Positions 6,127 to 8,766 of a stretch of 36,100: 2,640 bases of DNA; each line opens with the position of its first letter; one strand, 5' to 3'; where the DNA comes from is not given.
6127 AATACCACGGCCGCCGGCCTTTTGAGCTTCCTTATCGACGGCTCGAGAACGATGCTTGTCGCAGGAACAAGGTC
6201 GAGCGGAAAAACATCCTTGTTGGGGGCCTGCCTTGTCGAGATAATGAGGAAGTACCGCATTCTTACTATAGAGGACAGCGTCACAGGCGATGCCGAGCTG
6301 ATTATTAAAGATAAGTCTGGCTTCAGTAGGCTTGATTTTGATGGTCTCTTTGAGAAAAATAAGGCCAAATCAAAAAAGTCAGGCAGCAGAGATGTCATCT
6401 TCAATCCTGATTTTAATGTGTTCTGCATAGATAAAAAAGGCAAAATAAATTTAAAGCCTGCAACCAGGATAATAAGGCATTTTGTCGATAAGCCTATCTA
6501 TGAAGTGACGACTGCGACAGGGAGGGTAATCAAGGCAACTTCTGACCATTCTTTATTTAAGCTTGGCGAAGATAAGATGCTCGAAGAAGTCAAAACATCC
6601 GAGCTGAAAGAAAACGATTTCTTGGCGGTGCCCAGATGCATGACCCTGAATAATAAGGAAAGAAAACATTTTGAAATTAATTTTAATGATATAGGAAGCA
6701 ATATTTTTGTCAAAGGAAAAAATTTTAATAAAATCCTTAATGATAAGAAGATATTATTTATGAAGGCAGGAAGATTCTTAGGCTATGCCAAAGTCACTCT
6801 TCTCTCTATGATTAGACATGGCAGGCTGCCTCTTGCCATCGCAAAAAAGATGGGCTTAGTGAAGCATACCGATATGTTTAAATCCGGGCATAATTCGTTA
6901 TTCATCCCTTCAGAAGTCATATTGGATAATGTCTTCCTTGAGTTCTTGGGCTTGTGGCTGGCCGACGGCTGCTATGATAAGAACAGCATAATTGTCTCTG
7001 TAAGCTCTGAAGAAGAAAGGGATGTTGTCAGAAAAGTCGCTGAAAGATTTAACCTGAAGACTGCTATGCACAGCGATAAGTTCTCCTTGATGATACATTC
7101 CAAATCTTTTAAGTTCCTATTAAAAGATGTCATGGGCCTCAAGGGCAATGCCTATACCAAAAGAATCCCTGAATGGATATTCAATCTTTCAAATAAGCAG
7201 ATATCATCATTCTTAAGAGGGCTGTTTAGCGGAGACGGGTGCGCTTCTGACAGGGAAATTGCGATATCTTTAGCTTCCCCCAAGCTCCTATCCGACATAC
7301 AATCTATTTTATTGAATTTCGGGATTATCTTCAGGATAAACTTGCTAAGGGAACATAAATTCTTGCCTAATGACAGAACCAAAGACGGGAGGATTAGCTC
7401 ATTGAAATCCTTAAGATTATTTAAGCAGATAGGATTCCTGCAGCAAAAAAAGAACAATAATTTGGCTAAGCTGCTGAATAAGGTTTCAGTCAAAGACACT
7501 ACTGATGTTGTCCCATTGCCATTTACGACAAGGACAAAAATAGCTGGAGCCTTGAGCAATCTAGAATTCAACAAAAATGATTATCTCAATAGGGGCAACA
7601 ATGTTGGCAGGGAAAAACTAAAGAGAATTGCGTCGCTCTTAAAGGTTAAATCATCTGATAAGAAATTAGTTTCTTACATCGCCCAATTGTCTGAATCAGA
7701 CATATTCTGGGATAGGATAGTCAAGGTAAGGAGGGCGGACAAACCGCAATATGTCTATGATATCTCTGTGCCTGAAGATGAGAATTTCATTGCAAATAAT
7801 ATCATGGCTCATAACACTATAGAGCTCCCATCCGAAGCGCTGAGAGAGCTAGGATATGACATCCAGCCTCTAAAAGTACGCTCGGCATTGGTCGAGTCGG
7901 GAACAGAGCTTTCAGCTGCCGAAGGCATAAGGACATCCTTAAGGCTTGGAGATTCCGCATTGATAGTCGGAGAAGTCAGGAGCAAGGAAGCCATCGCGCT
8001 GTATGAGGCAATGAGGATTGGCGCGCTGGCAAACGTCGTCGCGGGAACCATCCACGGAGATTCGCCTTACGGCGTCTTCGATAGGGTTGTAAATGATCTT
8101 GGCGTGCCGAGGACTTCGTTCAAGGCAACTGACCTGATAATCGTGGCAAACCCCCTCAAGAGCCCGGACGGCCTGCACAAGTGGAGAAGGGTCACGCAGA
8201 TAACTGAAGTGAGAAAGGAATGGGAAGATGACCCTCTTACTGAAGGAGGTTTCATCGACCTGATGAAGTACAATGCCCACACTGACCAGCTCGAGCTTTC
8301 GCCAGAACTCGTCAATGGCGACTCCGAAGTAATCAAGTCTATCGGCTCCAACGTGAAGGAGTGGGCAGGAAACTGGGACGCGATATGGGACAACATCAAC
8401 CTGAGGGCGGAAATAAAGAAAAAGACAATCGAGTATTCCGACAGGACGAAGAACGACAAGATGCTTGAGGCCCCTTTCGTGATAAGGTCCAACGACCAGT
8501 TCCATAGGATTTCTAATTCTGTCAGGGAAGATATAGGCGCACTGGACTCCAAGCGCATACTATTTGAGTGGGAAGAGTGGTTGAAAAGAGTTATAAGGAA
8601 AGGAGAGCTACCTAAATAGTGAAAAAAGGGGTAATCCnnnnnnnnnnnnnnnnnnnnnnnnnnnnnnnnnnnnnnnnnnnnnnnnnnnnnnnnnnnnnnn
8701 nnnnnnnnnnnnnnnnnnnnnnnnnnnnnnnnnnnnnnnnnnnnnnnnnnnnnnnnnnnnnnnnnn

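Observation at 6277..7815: Splice-competent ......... intein in the Asp box of a pilus/secretion ATPase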

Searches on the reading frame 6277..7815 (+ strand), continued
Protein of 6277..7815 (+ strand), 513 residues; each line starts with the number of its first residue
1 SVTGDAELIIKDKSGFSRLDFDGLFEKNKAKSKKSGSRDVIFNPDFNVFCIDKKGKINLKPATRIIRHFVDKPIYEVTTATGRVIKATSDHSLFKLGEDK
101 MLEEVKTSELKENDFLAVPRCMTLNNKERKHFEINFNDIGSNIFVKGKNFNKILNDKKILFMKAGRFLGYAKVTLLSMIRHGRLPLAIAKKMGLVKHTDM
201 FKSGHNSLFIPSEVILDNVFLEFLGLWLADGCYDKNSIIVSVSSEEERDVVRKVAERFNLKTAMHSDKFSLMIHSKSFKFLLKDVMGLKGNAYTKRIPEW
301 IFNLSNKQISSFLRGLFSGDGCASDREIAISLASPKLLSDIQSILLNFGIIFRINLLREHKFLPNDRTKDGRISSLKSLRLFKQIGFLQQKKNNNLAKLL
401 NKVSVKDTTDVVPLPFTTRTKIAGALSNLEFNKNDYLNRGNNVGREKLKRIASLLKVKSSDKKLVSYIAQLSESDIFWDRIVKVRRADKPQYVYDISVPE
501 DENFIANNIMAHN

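Call 63: search_protein_representatives(protein=window:6277-7815:+)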
Query: 513 residues. Proteins with E-value up to 0.001 (for the whole library): 7275; up to 1e-10: 1751; up to 1e-30: 104. The best 150 are listed.
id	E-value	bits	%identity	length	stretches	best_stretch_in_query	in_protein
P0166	3.8e-137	474.5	36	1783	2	1-513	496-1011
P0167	1.1e-124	433.4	37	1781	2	1-513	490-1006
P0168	9.5e-118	410.6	34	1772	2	1-513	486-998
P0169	7.4e-103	361.4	39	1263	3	1-513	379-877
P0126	3.9e-101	355.8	46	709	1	51-513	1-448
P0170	8.4e-101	354.7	41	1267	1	31-513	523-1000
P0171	3.3e-99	349.4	40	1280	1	1-513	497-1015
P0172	9.3e-93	328.1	44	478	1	83-513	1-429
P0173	1.4e-92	327.5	45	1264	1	1-513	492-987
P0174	6.6e-91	322.0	33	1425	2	2-513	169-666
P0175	3.7e-89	316.3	33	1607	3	1-513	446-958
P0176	9.5e-88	311.6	28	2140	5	204-513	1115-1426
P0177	2.1e-87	310.5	31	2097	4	1-513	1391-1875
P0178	9.1e-83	295.2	38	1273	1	1-513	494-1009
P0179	1.5e-82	294.5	30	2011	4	1-513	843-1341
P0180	2.8e-82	293.6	38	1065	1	6-513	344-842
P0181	2.2e-81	290.6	37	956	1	1-513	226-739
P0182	7.0e-79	282.4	36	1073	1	1-513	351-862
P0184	3.7e-76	273.4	35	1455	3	8-513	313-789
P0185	1.4e-75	271.5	37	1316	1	1-513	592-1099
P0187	4.0e-73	263.4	37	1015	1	2-513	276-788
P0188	1.9e-71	257.9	31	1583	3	1-513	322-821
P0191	3.7e-68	247.0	37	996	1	1-513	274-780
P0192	1.2e-67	245.3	38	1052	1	1-513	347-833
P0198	4.3e-56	207.2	37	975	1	1-513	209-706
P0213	4.5e-42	161.0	30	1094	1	2-513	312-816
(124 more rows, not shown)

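Call 65: search_protein_families(library=pfam, proteins=[P0180, P0181, P0182, P0187, P0191, P0192, P0198, P0174, P0185], max_evalue=0.00001)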
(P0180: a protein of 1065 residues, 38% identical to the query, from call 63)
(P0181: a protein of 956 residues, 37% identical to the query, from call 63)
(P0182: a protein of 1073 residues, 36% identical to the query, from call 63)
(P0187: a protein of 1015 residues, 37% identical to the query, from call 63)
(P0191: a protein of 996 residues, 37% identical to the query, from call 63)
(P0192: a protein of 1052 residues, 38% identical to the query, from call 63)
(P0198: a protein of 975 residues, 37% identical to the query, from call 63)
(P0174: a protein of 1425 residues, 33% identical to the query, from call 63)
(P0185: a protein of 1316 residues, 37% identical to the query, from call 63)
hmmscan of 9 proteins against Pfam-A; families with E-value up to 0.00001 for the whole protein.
P0180 (1065 aa): 3 families
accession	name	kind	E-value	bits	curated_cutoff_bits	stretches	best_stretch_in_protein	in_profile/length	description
PF00437.27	T2SSE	-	1.1e-25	90.5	24.9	2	866-928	194-257/370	Type II/IV secretion system protein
PF14890.11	Intein_splicing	-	1.3e-24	87.2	35.8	1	357-842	10-155/155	Intein splicing domain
PF14528.11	LAGLIDADG_3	-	6.2e-21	74.9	22.5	1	644-717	3-82/82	LAGLIDADG-like domain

P0181 (956 aa): 3 families
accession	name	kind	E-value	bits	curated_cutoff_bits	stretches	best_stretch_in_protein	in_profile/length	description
PF14890.11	Intein_splicing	-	3.6e-23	82.5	35.8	1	263-739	19-155/155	Intein splicing domain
PF14528.11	LAGLIDADG_3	-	1.4e-14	54.5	22.5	1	539-614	1-82/82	LAGLIDADG-like domain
PF00437.27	T2SSE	-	1.5e-14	53.9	24.9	1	762-852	192-274/370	Type II/IV secretion system protein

P0182 (1073 aa): 3 families
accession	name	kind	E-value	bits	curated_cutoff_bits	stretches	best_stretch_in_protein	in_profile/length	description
PF00437.27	T2SSE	-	2.4e-40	138.8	24.9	2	186-353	8-181/370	Type II/IV secretion system protein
PF14890.11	Intein_splicing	-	6.3e-27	94.7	35.8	1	361-862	3-155/155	Intein splicing domain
PF14528.11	LAGLIDADG_3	-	1.3e-19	70.6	22.5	1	673-748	2-82/82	LAGLIDADG-like domain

P0187 (1015 aa): 3 families
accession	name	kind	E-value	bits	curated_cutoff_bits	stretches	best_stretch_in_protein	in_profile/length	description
PF14890.11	Intein_splicing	-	1.3e-32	113.2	35.8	1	291-788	8-155/155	Intein splicing domain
PF00437.27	T2SSE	-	1.2e-29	103.6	24.9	2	813-875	195-257/370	Type II/IV secretion system protein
PF14528.11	LAGLIDADG_3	-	8.3e-19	68.1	22.5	1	576-653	1-82/82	LAGLIDADG-like domain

P0191 (996 aa): 3 families
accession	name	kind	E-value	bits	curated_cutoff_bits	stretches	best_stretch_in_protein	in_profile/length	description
PF00437.27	T2SSE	-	3e-31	108.9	24.9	2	803-884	193-273/370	Type II/IV secretion system protein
PF14890.11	Intein_splicing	-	3.1e-19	69.7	35.8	1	334-780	40-155/155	Intein splicing domain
PF14528.11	LAGLIDADG_3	-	5.3e-19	68.7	22.5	1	587-661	2-82/82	LAGLIDADG-like domain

P0192 (1052 aa): 3 families
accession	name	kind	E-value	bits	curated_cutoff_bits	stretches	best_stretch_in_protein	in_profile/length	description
PF00437.27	T2SSE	-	1.9e-28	99.6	24.9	2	855-935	193-273/370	Type II/IV secretion system protein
PF14890.11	Intein_splicing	-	1.4e-25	90.3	35.8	1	363-833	9-155/155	Intein splicing domain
PF14528.11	LAGLIDADG_3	-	4.1e-15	56.2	22.5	1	645-716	2-79/82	LAGLIDADG-like domain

P0198 (975 aa): 3 families
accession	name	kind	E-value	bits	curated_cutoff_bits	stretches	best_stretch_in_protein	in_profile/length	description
PF00437.27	T2SSE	-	2.1e-28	99.5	24.9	2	729-799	193-263/370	Type II/IV secretion system protein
PF14890.11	Intein_splicing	-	3.2e-24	85.9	35.8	1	221-706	5-155/155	Intein splicing domain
PF14528.11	LAGLIDADG_3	-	7.2e-21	74.7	22.5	1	532-602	6-82/82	LAGLIDADG-like domain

P0174 (1425 aa): 3 families
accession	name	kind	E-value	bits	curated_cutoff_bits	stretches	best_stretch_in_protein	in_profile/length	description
PF14528.11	LAGLIDADG_3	-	9.2e-36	122.4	22.5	2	1014-1078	2-76/82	LAGLIDADG-like domain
PF14890.11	Intein_splicing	-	2.6e-33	115.4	35.8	1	218-666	32-155/155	Intein splicing domain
PF00437.27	T2SSE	-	1.5e-27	96.6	24.9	2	1226-1299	202-274/370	Type II/IV secretion system protein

P0185 (1316 aa): 3 families
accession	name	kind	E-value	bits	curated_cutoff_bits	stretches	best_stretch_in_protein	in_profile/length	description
PF00437.27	T2SSE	-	2e-24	86.4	24.9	2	1125-1188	193-257/370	Type II/IV secretion system protein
PF14890.11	Intein_splicing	-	1.9e-22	80.2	35.8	1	650-1099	30-155/155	Intein splicing domain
PF14528.11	LAGLIDADG_3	-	2.2e-20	73.1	22.5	1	905-979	3-82/82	LAGLIDADG-like domain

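Call 67: list_cluster_members(proteins=[P0177, P0179, P0180, P0182, P0184, P0187, P0188, P0191, P0192, P0213])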
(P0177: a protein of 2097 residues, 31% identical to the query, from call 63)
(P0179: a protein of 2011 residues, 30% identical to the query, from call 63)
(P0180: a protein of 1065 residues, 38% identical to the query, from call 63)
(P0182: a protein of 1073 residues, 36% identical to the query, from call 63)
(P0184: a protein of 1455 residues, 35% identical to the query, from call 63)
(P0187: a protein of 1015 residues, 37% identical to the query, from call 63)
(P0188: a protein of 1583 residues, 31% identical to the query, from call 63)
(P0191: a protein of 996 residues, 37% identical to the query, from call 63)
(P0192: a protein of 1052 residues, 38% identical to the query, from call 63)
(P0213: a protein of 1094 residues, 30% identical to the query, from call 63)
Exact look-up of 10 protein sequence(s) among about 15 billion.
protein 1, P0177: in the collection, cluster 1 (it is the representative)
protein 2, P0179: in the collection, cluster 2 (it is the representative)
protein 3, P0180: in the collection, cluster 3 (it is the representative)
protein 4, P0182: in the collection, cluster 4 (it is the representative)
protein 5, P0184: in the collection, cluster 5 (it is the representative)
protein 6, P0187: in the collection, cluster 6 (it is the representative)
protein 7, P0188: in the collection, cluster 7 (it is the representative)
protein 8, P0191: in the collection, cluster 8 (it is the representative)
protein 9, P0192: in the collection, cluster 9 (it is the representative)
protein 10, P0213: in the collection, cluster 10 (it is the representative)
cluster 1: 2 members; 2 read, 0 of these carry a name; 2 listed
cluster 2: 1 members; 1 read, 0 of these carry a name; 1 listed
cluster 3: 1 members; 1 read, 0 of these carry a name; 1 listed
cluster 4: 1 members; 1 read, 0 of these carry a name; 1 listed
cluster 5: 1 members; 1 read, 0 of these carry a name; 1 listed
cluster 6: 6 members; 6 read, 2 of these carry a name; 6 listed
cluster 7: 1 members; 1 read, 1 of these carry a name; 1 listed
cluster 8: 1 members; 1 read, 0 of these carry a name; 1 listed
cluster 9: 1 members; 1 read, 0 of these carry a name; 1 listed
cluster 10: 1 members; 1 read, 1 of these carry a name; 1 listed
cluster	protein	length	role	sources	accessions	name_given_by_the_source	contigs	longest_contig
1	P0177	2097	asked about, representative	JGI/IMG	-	-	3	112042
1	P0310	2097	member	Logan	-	-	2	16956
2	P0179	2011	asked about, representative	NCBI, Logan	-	-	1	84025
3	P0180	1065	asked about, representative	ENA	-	-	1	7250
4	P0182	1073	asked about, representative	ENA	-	-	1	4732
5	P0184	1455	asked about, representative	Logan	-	-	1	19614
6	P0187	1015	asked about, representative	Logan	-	-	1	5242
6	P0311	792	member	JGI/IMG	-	intein/homing endonuclease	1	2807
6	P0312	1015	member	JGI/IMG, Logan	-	type IV secretory pathway ATPase VirB11/archaellum biosynthesis ATPase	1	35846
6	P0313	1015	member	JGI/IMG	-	-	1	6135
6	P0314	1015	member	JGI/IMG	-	-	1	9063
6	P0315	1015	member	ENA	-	-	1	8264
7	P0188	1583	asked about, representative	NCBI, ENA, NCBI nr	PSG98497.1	MAG: hypothetical protein BRC29_00025 [Nanohaloarchaea archaeon SW_7_43_1]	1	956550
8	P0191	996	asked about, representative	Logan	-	-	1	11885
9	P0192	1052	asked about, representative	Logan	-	-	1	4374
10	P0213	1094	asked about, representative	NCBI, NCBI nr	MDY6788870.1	MAG: ATPase, T2SS/T4P/T4SS family [Candidatus Nanohaloarchaea archaeon] | ATPase, T2SS/T4P/T4SS family [Candidatus Nanohaloarchaea archaeon]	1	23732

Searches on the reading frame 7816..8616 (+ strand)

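Call 4: search_protein_families(library=pfam, proteins=[window:7816-8616:+], max_evalue=0.1)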
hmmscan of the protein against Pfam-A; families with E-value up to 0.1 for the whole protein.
window:7816-8616:+ (267 aa): 1 family
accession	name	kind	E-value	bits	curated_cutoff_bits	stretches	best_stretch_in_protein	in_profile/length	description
PF00437.27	T2SSE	-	1.2e-06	27.9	24.9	1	23-112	189-275/370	Type II/IV secretion system protein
